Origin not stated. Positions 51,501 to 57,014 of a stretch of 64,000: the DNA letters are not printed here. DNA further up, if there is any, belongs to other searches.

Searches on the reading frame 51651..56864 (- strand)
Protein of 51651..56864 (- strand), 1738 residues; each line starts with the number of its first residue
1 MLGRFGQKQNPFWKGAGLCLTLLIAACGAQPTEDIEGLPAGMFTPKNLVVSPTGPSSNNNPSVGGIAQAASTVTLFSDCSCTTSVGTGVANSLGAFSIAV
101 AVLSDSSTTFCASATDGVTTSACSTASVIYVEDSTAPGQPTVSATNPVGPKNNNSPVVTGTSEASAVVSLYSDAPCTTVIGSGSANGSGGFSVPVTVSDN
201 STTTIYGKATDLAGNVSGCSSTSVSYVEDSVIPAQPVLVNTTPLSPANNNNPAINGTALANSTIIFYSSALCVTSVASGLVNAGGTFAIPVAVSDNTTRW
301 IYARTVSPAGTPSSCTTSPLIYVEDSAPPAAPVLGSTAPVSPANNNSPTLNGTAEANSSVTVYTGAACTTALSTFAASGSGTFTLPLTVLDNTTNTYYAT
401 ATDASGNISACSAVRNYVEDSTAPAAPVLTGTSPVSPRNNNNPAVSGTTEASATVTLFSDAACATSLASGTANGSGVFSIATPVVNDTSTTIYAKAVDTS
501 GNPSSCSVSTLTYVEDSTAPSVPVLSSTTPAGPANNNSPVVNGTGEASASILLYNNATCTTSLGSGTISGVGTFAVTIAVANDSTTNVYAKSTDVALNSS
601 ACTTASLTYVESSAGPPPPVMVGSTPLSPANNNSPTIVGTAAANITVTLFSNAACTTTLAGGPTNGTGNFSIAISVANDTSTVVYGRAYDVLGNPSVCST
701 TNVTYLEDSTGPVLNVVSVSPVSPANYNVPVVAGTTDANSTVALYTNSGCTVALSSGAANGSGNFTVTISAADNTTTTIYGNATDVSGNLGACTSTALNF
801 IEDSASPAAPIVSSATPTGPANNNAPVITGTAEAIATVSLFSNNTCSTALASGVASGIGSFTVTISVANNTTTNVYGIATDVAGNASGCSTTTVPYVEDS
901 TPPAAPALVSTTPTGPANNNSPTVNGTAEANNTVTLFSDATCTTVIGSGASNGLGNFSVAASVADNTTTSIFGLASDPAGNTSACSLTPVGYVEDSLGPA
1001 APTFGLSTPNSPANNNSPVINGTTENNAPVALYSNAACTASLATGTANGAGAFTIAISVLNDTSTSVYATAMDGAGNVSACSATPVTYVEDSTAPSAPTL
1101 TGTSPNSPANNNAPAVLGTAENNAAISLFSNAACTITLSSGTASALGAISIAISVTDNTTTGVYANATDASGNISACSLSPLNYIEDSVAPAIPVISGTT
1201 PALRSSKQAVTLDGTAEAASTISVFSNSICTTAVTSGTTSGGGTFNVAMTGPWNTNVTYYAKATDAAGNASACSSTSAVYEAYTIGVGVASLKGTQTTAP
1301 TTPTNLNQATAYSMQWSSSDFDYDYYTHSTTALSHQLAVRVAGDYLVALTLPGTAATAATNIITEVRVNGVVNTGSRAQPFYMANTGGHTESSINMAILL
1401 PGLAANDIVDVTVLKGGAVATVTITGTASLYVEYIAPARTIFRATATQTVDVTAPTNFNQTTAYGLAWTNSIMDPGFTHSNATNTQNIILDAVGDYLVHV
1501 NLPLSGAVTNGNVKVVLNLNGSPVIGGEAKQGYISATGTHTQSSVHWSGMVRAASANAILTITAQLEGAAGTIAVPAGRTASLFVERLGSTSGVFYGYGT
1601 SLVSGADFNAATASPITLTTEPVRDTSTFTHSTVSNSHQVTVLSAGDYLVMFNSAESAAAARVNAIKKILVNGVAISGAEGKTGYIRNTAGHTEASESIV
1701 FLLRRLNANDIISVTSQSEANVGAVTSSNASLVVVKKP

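Call 26: search_protein_families(library=pfam, proteins=[window:51651-56864:-], max_evalue=0.00001)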
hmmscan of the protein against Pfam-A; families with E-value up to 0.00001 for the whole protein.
window:51651-56864:- (1738 aa): 2 families
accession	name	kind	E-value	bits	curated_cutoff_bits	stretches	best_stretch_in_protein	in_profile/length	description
PF17936.7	Big_6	-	6.3e-68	225.5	27.6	5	822-895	11-82/83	Bacterial Ig domain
PF19077.6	Big_13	-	4.3e-17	62.9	27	0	344-412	25-94/102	Bacterial Ig-like domain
